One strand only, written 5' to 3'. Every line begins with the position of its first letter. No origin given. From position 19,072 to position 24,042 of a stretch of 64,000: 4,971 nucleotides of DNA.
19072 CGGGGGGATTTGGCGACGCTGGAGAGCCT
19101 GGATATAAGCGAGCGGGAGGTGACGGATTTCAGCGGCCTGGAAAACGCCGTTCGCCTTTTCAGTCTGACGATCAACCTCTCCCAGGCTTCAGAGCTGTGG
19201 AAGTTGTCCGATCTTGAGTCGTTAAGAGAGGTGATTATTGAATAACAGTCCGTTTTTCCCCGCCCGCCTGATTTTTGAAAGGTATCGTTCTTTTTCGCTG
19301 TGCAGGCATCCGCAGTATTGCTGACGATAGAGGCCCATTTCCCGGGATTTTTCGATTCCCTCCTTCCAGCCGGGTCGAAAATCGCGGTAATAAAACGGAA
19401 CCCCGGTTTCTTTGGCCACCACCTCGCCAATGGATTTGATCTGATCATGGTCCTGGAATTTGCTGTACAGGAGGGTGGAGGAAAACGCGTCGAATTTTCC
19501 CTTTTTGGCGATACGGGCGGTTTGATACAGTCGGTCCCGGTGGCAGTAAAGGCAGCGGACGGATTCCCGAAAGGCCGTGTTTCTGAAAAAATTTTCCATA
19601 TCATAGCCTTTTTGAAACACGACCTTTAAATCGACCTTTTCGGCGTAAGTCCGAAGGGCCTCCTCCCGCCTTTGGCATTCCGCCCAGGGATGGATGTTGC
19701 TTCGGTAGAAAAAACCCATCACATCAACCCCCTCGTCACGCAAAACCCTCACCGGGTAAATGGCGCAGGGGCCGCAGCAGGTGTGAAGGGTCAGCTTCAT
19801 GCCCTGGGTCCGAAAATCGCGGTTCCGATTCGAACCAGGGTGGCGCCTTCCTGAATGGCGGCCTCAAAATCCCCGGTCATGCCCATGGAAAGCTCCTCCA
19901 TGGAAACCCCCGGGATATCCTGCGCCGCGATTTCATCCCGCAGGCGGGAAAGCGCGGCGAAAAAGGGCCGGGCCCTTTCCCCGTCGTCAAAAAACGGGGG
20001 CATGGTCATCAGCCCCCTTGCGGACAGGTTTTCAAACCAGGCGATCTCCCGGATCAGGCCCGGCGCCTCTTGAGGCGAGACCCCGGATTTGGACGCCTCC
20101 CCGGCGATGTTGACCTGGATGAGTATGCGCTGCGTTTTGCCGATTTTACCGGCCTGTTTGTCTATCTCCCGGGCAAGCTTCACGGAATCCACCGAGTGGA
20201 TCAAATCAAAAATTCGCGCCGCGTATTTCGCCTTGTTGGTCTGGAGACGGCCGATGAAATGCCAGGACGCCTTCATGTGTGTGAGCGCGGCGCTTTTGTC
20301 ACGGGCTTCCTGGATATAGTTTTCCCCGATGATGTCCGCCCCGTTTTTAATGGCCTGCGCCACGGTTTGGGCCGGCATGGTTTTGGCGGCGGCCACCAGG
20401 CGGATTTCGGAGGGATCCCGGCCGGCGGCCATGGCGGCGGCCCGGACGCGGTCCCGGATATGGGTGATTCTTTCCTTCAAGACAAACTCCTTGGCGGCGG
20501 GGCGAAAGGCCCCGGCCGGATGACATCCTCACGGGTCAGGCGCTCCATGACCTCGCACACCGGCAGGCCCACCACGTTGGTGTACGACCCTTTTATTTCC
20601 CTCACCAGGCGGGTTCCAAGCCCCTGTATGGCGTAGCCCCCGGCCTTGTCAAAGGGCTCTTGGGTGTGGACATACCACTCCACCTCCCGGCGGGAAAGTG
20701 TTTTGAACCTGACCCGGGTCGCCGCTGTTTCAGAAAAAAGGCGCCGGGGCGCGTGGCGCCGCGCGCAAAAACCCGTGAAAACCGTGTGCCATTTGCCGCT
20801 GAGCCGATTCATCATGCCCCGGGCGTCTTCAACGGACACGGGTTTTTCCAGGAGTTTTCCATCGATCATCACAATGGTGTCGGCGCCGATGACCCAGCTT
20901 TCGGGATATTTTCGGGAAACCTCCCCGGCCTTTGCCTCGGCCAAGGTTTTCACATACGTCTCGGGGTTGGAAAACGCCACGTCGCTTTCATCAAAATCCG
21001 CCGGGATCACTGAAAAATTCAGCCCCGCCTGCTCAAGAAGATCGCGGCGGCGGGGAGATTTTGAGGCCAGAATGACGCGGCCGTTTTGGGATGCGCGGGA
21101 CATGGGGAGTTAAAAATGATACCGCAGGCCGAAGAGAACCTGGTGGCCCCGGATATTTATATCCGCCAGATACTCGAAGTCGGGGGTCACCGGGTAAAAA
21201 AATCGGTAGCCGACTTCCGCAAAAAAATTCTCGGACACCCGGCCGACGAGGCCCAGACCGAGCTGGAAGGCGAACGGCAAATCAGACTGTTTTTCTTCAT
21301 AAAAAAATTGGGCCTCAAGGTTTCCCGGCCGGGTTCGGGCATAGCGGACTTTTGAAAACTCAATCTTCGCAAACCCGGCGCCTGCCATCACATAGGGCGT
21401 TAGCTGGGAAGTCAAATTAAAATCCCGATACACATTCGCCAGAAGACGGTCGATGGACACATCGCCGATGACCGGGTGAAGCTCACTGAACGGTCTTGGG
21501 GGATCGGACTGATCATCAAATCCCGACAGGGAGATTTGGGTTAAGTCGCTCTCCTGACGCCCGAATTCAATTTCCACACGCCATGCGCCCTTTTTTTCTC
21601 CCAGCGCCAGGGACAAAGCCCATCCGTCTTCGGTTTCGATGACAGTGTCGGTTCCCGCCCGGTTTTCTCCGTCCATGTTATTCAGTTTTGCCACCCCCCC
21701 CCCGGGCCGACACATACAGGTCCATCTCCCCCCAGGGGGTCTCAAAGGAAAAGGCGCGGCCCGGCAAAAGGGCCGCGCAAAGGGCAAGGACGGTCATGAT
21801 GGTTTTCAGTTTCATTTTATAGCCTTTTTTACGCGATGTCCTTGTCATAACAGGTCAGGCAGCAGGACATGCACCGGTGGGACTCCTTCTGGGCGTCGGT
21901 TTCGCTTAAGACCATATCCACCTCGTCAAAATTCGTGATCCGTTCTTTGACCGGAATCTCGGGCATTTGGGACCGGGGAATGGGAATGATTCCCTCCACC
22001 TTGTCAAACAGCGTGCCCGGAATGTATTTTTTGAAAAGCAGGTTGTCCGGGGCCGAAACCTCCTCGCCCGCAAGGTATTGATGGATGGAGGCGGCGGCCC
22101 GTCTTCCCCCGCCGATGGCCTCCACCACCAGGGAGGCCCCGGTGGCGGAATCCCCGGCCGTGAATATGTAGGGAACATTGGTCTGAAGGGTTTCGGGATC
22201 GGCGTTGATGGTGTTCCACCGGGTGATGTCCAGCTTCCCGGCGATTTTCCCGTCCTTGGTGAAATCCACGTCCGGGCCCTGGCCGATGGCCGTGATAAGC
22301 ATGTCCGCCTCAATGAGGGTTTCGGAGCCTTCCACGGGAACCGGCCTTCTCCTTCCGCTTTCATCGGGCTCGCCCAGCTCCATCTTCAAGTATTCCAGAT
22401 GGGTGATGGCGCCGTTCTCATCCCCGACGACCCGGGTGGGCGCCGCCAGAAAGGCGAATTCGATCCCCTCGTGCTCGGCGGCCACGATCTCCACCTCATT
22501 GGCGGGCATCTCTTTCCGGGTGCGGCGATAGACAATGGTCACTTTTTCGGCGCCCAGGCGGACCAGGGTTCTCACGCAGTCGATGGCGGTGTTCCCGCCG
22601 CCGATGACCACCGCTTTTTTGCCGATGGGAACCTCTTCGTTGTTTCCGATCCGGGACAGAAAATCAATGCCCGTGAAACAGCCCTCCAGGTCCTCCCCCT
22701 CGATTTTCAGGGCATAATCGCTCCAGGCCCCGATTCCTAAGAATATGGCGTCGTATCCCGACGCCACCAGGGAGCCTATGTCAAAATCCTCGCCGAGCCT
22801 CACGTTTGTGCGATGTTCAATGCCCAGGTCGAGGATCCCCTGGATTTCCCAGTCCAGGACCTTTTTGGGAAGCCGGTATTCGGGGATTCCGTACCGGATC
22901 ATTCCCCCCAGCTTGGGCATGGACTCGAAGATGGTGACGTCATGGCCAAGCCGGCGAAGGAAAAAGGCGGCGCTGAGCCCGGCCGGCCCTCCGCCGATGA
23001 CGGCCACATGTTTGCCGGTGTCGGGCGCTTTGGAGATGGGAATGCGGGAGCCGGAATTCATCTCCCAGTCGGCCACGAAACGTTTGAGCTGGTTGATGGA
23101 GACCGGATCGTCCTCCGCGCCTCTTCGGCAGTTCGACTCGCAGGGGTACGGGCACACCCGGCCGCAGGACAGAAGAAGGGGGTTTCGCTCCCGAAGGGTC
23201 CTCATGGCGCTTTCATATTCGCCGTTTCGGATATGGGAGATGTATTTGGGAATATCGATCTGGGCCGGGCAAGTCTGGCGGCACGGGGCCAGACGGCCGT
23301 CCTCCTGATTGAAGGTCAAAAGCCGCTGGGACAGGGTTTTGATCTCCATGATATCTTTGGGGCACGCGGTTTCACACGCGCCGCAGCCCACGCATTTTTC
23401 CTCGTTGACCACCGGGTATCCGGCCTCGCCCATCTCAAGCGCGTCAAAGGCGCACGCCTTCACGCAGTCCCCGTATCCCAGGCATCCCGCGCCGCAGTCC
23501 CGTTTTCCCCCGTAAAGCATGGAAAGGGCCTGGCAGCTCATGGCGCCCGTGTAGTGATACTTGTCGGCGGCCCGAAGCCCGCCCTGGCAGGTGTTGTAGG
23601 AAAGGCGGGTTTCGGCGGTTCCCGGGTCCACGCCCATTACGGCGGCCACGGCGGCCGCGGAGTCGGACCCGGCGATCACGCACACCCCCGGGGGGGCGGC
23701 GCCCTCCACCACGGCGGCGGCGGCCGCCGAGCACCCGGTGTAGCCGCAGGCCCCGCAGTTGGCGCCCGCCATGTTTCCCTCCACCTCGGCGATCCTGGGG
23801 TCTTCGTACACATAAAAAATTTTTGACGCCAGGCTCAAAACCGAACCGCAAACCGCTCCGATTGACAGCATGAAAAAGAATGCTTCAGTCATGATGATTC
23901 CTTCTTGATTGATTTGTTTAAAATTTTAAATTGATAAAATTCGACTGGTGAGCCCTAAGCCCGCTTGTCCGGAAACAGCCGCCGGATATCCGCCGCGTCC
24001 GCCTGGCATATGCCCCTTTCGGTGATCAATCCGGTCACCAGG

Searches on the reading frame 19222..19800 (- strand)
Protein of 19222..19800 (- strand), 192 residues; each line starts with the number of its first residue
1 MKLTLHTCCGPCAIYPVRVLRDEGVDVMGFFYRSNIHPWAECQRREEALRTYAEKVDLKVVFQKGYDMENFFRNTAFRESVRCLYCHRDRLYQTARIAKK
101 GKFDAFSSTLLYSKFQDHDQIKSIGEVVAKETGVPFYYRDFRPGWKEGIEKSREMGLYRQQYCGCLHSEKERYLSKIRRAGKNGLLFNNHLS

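Call 40: search_protein_families(library=ncbifam, proteins=[window:19222-19800:-], max_evalue=0.001)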
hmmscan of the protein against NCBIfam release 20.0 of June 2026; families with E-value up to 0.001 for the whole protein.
window:19222-19800:- (192 aa): 0 families

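Call 69: search_protein_families(library=pfam, proteins=[window:19222-19800:-], max_evalue=0.001)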
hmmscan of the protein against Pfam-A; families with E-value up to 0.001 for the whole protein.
window:19222-19800:- (192 aa): 1 family
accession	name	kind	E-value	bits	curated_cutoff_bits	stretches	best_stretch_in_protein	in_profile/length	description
PF02677.20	QueH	-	3.3e-59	200.4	23.5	1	4-171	2-175/175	Epoxyqueuosine reductase QueH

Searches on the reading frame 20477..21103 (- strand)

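Call 40: search_protein_families(library=ncbifam, proteins=[window:20477-21103:-], max_evalue=0.001)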
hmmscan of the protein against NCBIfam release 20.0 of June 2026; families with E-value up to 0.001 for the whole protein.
window:20477-21103:- (208 aa): 14 families
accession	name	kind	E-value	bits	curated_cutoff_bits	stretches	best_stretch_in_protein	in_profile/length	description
NF010948.0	PRK14368.1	equivalog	1.9e-59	200.4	291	1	6-191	3-188/193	Maf-like protein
NF000867.0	PRK00078.1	equivalog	6e-53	179.4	249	1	9-190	2-186/192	Maf-like protein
TIGR00172.1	maf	subfamily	2.3e-51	174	117.15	1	10-189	5-184/185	Maf family nucleotide pyrophosphatase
NF010942.0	PRK14362.1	equivalog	4.4e-50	169.9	290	1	8-197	12-203/210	Maf-like protein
NF010944.0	PRK14364.1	equivalog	4.3e-45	153.5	311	1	12-191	1-178/181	Maf-like protein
NF010945.0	PRK14365.1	equivalog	5.3e-45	153.4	273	1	9-189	3-184/197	Maf-like protein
NF010941.0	PRK14361.1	equivalog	1.5e-44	151.9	272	1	5-192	3-187/194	Maf-like protein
NF010943.0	PRK14363.1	equivalog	1.6e-42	145.3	273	1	9-189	2-180/204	Maf-like protein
NF002401.0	PRK01441.1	equivalog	3.7e-41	141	317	1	8-193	5-196/207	Maf-like protein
NF010947.0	PRK14367.1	equivalog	2.2e-36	125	315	1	10-189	4-188/202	Maf-like protein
NF010946.0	PRK14366.1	equivalog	1e-35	123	284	1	10-186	7-183/195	Maf-like protein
NF003403.0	PRK04694.1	equivalog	8e-34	117.1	300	1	11-190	3-185/190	Maf-like protein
NF002690.0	PRK02478.1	equivalog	3.8e-31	108.2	269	1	9-195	4-197/199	Maf-like protein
NF003141.0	PRK04056.1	equivalog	1.5e-27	96.4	161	1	10-186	2-177/181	septum formation inhibitor Maf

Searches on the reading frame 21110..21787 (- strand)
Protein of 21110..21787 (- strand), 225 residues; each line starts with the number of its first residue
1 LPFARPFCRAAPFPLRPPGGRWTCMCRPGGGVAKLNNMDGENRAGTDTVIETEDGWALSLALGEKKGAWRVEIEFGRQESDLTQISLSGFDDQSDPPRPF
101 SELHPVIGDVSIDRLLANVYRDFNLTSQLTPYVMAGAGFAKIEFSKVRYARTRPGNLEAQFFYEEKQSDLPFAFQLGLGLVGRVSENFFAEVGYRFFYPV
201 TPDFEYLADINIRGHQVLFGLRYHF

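Call 40: search_protein_families(library=ncbifam, proteins=[window:21110-21787:-], max_evalue=0.001)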
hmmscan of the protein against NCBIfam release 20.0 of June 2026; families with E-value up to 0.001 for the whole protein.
window:21110-21787:- (225 aa): 1 family
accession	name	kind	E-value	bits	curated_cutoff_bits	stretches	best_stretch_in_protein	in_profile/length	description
NF052636.1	Rick_Adr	subfamily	2.6e-05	23.9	210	1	111-223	107-222/224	adhesin Adr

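Call 69: search_protein_families(library=pfam, proteins=[window:21110-21787:-], max_evalue=0.001)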
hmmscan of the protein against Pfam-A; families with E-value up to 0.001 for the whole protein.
window:21110-21787:- (225 aa): 1 family
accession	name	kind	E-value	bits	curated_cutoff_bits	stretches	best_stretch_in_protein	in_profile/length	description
PF13505.12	OMP_b-brl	-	1.4e-06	29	28.7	1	51-225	39-175/175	Outer membrane protein beta-barrel domain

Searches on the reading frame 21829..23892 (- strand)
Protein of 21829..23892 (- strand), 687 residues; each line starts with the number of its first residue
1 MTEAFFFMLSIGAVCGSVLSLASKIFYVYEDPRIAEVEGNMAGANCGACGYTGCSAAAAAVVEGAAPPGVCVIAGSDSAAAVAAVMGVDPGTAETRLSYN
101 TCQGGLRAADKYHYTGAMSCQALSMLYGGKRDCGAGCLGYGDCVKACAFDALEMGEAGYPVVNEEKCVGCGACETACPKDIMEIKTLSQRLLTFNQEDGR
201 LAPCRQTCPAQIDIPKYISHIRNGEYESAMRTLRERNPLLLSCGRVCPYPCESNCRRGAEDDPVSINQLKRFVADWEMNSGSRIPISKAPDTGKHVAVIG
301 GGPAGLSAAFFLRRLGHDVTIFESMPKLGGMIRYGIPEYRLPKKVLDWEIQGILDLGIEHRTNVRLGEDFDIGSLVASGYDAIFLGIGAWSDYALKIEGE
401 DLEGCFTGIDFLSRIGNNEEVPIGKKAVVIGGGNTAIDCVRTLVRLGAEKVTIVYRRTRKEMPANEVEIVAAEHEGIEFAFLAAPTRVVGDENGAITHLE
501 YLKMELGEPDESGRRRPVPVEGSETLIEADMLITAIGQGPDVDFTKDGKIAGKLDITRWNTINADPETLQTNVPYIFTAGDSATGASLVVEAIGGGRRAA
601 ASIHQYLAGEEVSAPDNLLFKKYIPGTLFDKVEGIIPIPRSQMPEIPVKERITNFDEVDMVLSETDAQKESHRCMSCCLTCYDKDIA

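Call 40: search_protein_families(library=ncbifam, proteins=[window:21829-23892:-], max_evalue=0.001)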
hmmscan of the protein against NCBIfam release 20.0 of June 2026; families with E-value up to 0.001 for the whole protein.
window:21829-23892:- (687 aa): 104 families (the best 25 are shown)
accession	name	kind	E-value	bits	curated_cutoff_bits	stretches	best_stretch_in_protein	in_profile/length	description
NF009410.0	PRK12771.1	subfamily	3.3e-159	531.1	516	1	199-681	45-517/566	NAD(P)-binding protein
NF009454.0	PRK12814.1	equivalog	3.7e-151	504.7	916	1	189-680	90-575/657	putative NADPH-dependent glutamate synthase small subunit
NF009414.0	PRK12778.1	equivalog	2.8e-126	422.7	1103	1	202-608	337-750/752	bifunctional dihydroorotate dehydrogenase B NAD binding subunit/NADPH-dependent glutamate synthase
TIGR01316.1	gltA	equivalog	8.6e-119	397.3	471.75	1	188-607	25-449/449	NADPH-dependent glutamate synthase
TIGR03315.1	Se_ygfK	equivalog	8.5e-99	331.3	835.3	1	197-681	440-890/1012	putative selenate reductase subunit YgfK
TIGR01318.1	gltD_gamma_fam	subfamily_domain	9.6e-99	331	482.95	1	202-607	48-465/467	glutamate synthase, small subunit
NF010590.0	PRK13984.1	equivalog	6.8e-98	328.4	946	1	204-610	198-609/611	putative oxidoreductase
NF009408.0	PRK12769.1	equivalog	1.6e-97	327.2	1003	1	200-611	232-655/659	formate-dependent uric acid utilization protein AegA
NF009413.0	PRK12775.1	equivalog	1.3e-96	324.4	1895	2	204-609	341-756/1006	putative trifunctional 2-polyprenylphenol hydroxylase/glutamate synthase subunit beta/ferritin domain-containing protein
NF009451.0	PRK12809.1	equivalog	2.6e-83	280.4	1154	2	202-603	217-630/639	formate-dependent uric acid utilization protein YgfT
NF009415.0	PRK12779.1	equivalog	2.3e-78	264.1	1519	1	206-605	212-624/944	putative bifunctional glutamate synthase subunit beta/2-polyprenylphenol hydroxylase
TIGR01317.1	GOGAT_sm_gam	subfamily_domain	3.8e-77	260.2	447.7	1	204-611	52-482/485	glutamate synthase small subunit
NF009409.0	PRK12770.1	subfamily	6.1e-74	249.2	343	1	287-610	12-353/360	putative glutamate synthase subunit beta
NF005503.0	PRK07118.1-2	equivalog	4.4e-47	160.7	252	1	5-208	6-210/292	RnfABCDGE type electron transport complex subunit B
NF005504.0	PRK07118.1-3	equivalog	1.7e-46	158.9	437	1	8-189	11-195/293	Fe-S cluster domain-containing protein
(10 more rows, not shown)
